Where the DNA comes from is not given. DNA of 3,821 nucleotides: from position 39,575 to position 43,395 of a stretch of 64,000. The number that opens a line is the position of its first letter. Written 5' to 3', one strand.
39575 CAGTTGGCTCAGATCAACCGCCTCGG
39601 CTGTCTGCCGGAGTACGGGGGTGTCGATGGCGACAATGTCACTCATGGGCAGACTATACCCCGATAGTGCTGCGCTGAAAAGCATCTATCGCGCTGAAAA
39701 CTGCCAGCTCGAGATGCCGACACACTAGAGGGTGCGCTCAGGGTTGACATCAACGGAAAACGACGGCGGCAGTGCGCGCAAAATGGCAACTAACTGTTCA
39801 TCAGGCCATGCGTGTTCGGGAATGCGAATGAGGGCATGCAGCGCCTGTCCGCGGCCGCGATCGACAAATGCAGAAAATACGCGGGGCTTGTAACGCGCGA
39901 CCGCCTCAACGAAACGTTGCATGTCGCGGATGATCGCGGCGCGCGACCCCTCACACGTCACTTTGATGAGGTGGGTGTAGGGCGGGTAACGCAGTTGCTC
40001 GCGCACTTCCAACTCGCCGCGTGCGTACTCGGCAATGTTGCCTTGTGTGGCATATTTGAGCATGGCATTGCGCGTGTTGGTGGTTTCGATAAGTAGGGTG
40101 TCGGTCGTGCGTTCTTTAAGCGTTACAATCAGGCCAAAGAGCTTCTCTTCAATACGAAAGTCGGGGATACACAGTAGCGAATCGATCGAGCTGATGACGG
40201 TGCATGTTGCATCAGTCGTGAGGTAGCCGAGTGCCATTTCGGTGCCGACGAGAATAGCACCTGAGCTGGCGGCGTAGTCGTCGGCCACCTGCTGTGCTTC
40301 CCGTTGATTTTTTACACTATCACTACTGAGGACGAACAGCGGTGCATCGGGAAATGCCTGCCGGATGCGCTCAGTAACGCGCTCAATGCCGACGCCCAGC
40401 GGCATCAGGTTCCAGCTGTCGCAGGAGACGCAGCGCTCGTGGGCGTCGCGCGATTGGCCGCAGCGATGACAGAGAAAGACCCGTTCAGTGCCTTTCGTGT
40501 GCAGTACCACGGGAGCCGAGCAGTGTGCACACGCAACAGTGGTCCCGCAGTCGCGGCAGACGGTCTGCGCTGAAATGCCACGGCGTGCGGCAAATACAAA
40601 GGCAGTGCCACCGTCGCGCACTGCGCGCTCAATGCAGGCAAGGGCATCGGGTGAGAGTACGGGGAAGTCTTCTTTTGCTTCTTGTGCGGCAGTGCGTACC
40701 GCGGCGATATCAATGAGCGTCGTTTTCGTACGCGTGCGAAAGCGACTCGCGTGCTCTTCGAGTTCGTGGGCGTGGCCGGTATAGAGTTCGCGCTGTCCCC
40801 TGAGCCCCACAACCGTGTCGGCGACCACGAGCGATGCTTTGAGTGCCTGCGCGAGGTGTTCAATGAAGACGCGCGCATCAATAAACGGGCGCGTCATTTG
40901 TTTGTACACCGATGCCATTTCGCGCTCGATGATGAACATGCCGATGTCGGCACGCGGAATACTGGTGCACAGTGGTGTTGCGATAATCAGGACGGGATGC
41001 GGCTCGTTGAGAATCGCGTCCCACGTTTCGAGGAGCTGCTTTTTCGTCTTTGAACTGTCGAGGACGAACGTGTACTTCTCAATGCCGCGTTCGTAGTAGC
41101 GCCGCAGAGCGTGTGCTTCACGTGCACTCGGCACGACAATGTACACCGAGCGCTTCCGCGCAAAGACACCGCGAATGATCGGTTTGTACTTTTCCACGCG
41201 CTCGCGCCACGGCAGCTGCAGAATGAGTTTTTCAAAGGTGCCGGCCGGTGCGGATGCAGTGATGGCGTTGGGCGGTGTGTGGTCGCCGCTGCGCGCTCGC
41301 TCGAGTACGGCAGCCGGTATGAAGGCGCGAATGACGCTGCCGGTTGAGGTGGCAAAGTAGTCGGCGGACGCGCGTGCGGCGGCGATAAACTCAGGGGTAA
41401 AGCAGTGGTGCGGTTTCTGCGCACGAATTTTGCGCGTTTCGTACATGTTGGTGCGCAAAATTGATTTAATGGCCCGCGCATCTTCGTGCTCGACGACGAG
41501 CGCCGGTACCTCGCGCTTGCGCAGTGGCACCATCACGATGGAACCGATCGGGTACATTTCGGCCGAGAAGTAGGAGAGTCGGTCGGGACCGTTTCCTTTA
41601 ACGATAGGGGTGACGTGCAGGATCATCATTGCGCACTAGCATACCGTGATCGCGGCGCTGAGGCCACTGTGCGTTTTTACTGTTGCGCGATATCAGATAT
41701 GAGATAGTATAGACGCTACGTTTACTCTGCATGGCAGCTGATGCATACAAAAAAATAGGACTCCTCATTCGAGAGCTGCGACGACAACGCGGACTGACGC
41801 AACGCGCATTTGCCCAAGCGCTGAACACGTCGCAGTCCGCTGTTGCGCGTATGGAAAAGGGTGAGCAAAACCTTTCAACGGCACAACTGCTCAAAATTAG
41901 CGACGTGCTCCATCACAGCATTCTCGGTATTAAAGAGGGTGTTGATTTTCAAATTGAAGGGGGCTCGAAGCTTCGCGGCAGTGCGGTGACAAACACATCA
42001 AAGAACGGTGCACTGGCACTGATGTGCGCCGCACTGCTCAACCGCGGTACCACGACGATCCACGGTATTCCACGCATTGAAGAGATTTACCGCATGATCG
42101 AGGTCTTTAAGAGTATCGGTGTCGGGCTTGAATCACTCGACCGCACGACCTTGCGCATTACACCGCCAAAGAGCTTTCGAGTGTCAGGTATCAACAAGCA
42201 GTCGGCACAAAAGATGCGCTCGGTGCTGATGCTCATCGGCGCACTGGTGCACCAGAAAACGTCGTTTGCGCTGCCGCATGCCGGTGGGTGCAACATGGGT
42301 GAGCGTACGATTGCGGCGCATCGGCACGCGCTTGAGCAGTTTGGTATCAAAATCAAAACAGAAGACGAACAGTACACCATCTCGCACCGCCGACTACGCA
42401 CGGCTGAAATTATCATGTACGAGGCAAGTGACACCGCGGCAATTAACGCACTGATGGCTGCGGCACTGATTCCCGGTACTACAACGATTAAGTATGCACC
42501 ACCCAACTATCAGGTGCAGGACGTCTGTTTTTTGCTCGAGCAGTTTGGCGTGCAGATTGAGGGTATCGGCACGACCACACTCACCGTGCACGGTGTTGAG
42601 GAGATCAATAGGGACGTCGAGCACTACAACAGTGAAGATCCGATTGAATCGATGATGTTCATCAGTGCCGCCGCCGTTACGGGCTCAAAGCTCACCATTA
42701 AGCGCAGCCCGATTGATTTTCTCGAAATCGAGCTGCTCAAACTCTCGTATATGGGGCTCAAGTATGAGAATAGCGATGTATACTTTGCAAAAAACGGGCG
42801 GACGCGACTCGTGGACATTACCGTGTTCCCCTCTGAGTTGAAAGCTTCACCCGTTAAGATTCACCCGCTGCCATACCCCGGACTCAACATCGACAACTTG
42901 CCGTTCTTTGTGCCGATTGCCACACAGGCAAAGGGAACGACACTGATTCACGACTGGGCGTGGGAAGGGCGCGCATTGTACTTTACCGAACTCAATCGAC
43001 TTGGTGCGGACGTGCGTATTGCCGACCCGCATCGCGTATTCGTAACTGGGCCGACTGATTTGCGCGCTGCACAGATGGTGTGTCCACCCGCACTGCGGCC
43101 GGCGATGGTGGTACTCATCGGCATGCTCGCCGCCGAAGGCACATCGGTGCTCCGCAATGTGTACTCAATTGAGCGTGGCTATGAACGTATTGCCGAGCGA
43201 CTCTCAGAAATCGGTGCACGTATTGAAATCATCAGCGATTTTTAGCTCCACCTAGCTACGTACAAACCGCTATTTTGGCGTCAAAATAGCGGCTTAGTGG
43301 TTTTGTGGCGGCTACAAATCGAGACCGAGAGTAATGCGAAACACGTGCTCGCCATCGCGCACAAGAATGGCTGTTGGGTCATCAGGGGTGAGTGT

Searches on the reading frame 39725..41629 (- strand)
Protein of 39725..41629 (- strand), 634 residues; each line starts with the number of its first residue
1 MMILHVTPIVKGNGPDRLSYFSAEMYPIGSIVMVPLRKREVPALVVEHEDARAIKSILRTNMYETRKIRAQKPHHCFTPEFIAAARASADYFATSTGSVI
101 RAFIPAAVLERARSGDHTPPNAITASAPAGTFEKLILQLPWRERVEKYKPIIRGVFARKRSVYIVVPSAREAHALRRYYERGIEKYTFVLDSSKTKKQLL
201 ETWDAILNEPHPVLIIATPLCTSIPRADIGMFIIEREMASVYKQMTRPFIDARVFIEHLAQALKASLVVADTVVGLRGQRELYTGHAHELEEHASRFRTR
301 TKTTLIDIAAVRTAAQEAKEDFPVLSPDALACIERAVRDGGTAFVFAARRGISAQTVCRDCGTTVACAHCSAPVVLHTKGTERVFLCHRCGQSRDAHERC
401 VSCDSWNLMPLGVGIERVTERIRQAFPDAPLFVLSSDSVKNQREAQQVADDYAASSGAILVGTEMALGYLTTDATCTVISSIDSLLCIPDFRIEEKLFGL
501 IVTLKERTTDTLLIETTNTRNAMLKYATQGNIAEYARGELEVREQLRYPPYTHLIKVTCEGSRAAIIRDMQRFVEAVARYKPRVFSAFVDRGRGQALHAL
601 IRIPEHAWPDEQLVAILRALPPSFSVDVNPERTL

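Call 15: search_protein_families(library=ncbifam, proteins=[window:39725-41629:-], max_evalue=0.00001)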
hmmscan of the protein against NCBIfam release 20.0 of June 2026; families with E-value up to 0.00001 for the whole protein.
window:39725-41629:- (634 aa): 14 families
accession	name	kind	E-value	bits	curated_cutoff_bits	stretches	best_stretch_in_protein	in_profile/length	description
TIGR00595.1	priA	equivalog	6.3e-60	203.2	230.35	1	146-570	12-435/509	replication restart helicase PriA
NF004066.1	PRK05580.1-3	equivalog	9.7e-59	199.4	813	1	146-573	286-714/788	primosomal protein N'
NF004067.0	PRK05580.1-4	equivalog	8.2e-54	183.1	763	1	146-577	237-661/737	primosomal protein N'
NF004070.0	PRK05580.2-2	equivalog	2.6e-44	151.5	921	1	151-580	237-665/729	primosomal protein N'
NF004069.0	PRK05580.2-1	equivalog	1.9e-41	142.2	767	1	13-566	11-541/612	primosomal protein N'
NF004065.0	PRK05580.1-1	equivalog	8.7e-40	136.6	858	1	145-568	230-649/731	primosomal protein N'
NF004068.0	PRK05580.1-5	equivalog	1.8e-39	135.4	1249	1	144-560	291-707/795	primosomal protein N'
NF004072.0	PRK05580.2-4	equivalog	7.9e-36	123.5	1030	1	145-574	151-579/648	primosomal protein N'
NF004071.0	PRK05580.2-3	equivalog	9.3e-35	119.7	1105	1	145-582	236-669/735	primosomal protein N'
NF011453.0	PRK14873.1-3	equivalog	3e-25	88.4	812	1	157-567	197-586/653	primosome assembly protein PriA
NF011455.0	PRK14873.1-5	equivalog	1.7e-21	76.2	969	1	157-566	187-591/675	primosomal protein N'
NF011452.0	PRK14873.1-2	equivalog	1.2e-18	66.7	980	1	155-565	222-620/708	primosomal protein N'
NF011454.0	PRK14873.1-4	equivalog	9.3e-18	63.9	951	1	154-446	167-457/651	primosomal protein N'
NF011451.0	PRK14873.1-1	equivalog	1.7e-06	26.5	1147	1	329-438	435-539/764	primosome assembly protein PriA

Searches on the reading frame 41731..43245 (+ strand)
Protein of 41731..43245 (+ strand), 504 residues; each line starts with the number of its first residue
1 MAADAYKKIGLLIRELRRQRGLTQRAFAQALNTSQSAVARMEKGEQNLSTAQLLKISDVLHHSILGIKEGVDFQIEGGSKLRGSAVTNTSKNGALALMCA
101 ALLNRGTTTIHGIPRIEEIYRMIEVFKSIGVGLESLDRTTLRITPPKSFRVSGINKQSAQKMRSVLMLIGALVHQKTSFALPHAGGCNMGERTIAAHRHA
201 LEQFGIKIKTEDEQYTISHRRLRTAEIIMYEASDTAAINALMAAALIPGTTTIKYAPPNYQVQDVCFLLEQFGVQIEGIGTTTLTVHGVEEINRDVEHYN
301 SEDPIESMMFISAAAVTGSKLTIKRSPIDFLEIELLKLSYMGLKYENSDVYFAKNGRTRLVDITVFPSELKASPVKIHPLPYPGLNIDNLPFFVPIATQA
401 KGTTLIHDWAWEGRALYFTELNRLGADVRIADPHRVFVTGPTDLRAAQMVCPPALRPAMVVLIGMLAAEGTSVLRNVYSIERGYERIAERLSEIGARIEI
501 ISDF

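Call 15: search_protein_families(library=ncbifam, proteins=[window:41731-43245:+], max_evalue=0.00001)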
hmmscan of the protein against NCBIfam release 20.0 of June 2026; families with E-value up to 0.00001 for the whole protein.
window:41731-43245:+ (504 aa): 10 families
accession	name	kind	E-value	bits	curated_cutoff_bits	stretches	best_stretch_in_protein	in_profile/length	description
NF006873.0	PRK09369.1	subfamily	4.1e-97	325.5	297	1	73-501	4-417/419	UDP-N-acetylglucosamine 1-carboxyvinyltransferase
TIGR01072.1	murA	equivalog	3.7e-94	315.9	392.7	1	73-499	4-415/416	UDP-N-acetylglucosamine 1-carboxyvinyltransferase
NF009470.0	PRK12830.1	equivalog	8e-69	232.3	552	1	73-501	4-415/417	UDP-N-acetylglucosamine 1-carboxyvinyltransferase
TIGR01356.1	aroA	equivalog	3.7e-19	68.8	287.25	1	89-408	7-320/415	3-phosphoshikimate 1-carboxyvinyltransferase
NF011381.1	PRK14806.1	equivalog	8e-13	47.5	902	1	70-407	301-635/733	bifunctional prephenate dehydrogenase/3-phosphoshikimate 1-carboxyvinyltransferase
TIGR03070.1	couple_hipB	subfamily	9.1e-11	41.5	71.65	1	7-60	1-54/58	type II toxin-antitoxin system Y4mF family antitoxin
NF006015.0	PRK08154.1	subfamily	8.8e-08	31.7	204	1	7-65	29-87/314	anaerobic benzoate catabolism transcriptional regulator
NF008816.0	PRK11860.1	equivalog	1.8e-07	29.7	943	0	96-213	30-145/662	bifunctional 3-phosphoshikimate 1-carboxyvinyltransferase/cytidylate kinase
NF041951.1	phage_RstR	subfamily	1.6e-06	28.3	80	1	13-64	7-58/108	RstR family transcriptional repressor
TIGR03830.1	CxxCG_CxxCG_HTH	subfamily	3.5e-06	26.8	61.8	1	10-58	67-117/127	type II TA system antitoxin MqsA family protein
